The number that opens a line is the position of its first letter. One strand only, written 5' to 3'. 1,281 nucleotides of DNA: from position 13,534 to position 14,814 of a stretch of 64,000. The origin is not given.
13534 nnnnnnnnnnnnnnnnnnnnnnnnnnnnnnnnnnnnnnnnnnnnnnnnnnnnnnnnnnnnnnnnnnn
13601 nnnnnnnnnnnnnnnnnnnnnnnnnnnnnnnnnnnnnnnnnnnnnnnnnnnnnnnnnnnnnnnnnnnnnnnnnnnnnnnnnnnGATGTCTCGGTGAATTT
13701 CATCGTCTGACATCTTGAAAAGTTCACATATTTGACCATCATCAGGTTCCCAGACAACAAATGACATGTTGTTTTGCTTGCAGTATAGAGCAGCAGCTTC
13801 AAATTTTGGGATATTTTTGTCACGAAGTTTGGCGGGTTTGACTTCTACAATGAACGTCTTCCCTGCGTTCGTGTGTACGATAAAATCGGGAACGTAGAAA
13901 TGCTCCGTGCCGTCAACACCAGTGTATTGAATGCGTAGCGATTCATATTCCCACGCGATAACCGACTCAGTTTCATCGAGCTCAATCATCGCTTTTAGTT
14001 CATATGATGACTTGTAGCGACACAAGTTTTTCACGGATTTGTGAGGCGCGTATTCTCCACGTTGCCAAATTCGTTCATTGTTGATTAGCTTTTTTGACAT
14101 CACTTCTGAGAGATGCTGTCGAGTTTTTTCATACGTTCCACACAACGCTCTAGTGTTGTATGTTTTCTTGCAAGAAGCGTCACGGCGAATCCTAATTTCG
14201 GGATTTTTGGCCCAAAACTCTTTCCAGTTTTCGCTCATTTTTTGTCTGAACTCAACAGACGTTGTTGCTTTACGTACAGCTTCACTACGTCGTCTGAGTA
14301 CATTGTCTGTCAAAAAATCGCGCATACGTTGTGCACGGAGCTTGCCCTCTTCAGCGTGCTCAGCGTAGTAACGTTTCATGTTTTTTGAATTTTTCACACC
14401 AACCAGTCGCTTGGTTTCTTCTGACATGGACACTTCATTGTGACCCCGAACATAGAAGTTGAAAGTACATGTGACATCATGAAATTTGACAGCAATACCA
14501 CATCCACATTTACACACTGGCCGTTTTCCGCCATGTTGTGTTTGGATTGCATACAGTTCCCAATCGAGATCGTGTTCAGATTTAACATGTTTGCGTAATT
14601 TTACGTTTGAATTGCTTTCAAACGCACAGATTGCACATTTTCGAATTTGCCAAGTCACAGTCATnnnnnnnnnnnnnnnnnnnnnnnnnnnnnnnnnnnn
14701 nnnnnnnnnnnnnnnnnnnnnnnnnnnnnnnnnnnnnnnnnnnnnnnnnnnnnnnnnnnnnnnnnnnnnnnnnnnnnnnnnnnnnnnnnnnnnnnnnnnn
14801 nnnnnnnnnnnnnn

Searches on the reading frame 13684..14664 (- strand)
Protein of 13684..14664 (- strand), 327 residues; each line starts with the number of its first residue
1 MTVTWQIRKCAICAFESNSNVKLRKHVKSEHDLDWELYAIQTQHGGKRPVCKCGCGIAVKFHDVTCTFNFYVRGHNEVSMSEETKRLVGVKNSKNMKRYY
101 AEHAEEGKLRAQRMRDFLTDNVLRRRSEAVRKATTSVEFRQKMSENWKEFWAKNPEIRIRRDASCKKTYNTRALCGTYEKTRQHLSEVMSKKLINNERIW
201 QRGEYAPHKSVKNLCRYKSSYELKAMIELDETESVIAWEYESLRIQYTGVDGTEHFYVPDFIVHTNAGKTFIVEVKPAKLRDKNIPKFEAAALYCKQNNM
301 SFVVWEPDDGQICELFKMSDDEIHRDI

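Call 54: search_protein_families(library=pfam, proteins=[window:13684-14664:-], max_evalue=0.01)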
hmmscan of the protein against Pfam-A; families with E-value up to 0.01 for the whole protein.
window:13684-14664:- (327 aa): 2 families
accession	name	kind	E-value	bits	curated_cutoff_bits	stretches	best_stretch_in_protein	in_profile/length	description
PF08722.17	Tn7_TnsA-like_N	-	1.4e-14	54.8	26.5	1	233-304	2-82/85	TnsA-like endonuclease N terminal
PF24056.1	zf-C2H2_ZFHX3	-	0.0018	18.4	27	1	9-30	2-23/25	Zinc finger homeobox protein 3-like, C2H2 type zinc-finger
